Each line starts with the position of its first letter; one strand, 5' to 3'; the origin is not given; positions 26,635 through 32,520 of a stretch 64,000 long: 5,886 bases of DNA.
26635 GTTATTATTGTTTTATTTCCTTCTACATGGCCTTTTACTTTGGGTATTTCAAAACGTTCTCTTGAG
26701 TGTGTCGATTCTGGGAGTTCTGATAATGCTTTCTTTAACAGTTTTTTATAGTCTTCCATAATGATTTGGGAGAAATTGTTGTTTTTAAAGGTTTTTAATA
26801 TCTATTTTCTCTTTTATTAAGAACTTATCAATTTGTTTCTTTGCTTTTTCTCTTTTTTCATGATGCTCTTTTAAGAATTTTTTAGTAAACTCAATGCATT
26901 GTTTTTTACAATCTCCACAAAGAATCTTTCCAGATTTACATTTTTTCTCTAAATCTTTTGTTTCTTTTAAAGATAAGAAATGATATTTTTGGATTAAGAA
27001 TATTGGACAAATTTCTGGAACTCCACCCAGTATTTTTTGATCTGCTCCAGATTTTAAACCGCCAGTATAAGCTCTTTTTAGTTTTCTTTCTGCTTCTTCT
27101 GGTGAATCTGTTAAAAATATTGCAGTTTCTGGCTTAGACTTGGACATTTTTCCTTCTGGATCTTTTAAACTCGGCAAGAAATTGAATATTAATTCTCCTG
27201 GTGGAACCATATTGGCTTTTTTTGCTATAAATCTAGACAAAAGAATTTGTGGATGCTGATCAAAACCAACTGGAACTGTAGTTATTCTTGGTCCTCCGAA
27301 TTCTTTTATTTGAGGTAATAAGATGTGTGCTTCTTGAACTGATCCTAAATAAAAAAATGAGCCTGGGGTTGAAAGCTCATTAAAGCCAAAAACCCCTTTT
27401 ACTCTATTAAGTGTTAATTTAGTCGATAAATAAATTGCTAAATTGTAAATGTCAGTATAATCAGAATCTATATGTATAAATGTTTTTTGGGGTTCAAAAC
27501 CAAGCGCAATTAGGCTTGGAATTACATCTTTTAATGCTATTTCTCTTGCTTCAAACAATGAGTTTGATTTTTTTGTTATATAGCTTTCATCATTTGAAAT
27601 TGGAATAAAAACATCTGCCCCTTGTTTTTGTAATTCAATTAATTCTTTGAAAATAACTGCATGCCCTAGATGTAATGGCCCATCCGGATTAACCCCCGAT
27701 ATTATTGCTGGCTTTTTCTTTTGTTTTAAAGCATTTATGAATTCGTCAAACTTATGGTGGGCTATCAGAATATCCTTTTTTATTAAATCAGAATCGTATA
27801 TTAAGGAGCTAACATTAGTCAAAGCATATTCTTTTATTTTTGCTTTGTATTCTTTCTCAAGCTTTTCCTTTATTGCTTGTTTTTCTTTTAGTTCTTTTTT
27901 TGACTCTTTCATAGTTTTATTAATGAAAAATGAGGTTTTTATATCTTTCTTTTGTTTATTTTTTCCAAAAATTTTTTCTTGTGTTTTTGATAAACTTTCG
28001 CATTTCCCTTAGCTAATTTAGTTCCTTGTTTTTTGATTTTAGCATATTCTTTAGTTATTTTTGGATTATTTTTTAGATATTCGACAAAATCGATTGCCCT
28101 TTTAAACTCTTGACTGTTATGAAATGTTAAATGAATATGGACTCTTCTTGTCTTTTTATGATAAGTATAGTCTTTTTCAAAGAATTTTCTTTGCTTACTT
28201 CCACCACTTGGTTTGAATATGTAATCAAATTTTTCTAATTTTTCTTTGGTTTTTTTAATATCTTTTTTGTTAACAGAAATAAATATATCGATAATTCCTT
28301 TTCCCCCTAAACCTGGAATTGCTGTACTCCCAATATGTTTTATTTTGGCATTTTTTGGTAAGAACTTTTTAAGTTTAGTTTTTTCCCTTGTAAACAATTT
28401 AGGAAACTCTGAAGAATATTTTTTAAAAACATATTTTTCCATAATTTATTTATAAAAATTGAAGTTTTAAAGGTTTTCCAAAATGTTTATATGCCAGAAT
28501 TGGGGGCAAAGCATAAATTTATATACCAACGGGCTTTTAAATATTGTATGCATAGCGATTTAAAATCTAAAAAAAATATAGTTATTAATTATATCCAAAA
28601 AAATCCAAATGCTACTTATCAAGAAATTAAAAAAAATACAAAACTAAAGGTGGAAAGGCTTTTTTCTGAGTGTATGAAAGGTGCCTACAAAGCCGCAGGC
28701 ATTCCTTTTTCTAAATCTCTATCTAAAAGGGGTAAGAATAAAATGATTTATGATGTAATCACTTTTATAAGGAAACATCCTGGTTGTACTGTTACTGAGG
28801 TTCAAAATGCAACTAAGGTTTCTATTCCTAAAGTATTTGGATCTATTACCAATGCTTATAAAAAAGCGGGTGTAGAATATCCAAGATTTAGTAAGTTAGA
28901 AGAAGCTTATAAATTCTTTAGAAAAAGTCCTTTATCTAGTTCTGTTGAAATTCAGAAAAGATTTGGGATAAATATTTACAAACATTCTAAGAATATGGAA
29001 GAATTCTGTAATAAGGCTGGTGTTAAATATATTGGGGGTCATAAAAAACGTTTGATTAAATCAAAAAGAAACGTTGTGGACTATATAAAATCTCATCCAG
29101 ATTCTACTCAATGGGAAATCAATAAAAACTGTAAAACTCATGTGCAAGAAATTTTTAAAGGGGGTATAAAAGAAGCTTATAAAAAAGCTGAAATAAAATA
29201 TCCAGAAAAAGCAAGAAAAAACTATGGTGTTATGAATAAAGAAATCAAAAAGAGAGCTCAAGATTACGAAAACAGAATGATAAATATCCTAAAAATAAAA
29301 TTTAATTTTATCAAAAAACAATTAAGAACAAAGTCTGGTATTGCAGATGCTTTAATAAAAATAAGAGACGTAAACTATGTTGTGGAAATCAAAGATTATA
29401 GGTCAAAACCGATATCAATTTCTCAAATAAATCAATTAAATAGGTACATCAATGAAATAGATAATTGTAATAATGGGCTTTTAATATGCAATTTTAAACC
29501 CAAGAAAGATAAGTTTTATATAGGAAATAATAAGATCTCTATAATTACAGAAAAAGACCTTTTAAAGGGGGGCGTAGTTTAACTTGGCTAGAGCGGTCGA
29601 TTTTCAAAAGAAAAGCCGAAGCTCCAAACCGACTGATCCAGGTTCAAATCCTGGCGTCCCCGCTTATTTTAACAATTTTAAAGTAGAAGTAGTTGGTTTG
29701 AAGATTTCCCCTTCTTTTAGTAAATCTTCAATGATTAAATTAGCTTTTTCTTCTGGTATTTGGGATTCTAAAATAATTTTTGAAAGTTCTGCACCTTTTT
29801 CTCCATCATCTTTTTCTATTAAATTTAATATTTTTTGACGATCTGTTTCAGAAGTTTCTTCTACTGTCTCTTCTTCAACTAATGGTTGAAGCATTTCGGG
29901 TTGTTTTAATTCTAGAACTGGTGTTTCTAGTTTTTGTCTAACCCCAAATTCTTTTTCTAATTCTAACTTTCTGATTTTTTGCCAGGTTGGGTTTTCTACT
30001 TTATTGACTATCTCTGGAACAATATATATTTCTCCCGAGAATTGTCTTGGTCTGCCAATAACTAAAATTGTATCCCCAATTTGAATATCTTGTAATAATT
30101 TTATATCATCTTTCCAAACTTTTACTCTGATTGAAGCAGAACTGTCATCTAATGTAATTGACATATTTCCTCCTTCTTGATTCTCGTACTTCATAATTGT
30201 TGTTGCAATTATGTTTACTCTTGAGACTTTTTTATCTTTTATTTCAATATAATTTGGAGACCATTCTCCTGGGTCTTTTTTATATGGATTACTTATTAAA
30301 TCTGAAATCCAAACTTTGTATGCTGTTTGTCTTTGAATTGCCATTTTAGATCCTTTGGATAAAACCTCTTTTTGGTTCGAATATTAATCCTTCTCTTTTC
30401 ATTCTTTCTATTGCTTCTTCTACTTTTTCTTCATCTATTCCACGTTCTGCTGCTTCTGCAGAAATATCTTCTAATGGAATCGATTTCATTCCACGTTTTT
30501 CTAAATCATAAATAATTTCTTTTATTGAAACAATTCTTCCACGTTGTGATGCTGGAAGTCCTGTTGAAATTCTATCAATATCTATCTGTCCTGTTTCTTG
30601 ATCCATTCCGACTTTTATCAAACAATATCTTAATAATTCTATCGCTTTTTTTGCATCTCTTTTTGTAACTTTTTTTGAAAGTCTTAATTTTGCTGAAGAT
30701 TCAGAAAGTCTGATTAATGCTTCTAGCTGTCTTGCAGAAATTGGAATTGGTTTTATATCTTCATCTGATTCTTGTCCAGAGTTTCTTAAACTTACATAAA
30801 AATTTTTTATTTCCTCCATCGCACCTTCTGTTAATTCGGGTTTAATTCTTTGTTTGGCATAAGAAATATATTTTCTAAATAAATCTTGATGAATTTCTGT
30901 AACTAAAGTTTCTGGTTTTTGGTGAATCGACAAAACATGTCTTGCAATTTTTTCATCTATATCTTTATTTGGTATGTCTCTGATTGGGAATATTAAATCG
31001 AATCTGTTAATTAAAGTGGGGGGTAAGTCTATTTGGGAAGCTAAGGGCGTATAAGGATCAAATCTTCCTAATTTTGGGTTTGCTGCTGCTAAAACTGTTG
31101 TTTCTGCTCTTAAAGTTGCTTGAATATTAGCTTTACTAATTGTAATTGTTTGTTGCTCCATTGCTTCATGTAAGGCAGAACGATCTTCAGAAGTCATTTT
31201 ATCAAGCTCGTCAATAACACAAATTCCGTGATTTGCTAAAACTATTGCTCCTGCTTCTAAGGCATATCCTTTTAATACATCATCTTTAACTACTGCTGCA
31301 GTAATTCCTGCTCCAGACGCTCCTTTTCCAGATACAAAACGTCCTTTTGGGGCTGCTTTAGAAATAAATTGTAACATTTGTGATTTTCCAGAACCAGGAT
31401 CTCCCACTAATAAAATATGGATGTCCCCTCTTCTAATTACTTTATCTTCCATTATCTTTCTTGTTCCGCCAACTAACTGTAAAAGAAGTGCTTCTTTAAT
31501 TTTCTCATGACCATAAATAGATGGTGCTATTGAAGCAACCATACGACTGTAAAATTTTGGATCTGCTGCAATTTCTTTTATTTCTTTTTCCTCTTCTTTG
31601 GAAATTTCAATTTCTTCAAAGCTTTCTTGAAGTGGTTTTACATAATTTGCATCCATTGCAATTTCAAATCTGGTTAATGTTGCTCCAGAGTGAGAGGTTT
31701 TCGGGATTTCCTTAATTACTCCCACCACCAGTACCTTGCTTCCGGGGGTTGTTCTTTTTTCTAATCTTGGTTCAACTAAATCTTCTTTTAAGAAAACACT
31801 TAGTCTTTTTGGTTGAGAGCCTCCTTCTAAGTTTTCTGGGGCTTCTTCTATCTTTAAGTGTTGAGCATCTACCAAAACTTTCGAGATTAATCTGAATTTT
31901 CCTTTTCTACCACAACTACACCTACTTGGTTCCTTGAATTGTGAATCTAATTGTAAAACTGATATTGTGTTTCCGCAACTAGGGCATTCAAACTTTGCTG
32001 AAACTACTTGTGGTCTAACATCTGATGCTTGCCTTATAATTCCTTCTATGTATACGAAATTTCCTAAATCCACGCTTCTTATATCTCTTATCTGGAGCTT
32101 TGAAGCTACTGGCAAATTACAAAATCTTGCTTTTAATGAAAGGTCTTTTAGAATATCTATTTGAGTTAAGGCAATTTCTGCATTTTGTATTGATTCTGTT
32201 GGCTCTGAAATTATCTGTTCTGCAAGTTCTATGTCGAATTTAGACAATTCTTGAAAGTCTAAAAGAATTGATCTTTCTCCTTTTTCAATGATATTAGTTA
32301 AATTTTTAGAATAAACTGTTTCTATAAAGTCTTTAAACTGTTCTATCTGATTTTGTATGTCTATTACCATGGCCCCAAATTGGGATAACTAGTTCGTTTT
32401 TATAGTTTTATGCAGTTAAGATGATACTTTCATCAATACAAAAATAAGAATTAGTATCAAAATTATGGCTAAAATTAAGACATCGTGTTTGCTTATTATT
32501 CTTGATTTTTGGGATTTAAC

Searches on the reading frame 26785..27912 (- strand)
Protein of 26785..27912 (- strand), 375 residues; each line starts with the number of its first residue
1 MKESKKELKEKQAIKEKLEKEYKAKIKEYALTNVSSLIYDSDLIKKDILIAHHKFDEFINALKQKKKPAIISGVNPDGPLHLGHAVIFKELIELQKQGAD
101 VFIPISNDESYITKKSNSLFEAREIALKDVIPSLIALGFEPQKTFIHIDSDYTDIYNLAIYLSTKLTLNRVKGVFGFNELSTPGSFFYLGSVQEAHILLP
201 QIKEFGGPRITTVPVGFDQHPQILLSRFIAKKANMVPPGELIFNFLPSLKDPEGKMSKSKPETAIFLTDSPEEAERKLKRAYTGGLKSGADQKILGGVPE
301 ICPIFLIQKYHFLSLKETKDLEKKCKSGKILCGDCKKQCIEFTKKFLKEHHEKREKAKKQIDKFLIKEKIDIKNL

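Call 53: search_protein_families(library=pfam, proteins=[window:26785-27912:-], max_evalue=0.0001)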
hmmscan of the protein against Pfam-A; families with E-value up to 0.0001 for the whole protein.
window:26785-27912:- (375 aa): 1 family
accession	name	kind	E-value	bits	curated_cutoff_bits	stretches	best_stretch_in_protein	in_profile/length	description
PF00579.31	tRNA-synt_1b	-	1.4e-38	133.4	21.1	1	64-348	2-292/292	tRNA synthetases class I (W and Y)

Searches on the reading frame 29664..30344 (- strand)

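Call 54: search_protein_families(library=pfam, proteins=[window:29664-30344:-], max_evalue=0.0001)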
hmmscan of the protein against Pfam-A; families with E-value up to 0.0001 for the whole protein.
window:29664-30344:- (226 aa): 2 families
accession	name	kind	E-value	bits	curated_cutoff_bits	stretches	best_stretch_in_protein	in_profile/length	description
PF01336.31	tRNA_anti-codon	-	8.2e-09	35.7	27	1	49-110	6-69/75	OB-fold nucleic acid binding domain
PF13742.12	tRNA_anti_2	-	9.3e-05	23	27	0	42-102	20-81/95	OB-fold nucleic acid binding domain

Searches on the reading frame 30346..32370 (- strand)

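Call 29: search_protein_families(library=pfam, proteins=[window:30346-32370:-], max_evalue=0.00001)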
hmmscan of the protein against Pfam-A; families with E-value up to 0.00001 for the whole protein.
window:30346-32370:- (674 aa): 8 families
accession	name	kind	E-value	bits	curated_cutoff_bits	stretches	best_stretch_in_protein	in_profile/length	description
PF00493.29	MCM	-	2.6e-92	308.4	23.3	1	261-483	2-224/224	MCM P-loop domain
PF17855.7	MCM_lid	-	1.1e-27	96.8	27.4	1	496-583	1-86/87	MCM AAA-lid domain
PF17207.9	MCM_OB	-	1.5e-24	86.6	24.8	1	93-222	1-125/126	MCM OB domain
PF01078.27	Mg_chelatase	-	2.1e-12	47.3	20.3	1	370-432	96-158/207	Magnesium chelatase, subunit ChlI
PF14551.11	MCM_N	-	4e-08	34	24.9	1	10-71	2-72/95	MCM N-terminal domain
PF21120.3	MCM_WH_arc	-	1.7e-07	31.6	26.1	1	615-671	5-62/63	Archaeal MCM, winged-helix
PF07726.17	AAA_3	-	2.4e-06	27.9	27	1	318-432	1-112/131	ATPase family associated with various cellular activities (AAA)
PF07728.20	AAA_5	-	2.9e-06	27.8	22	0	318-433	1-124/139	AAA domain (dynein-related subfamily)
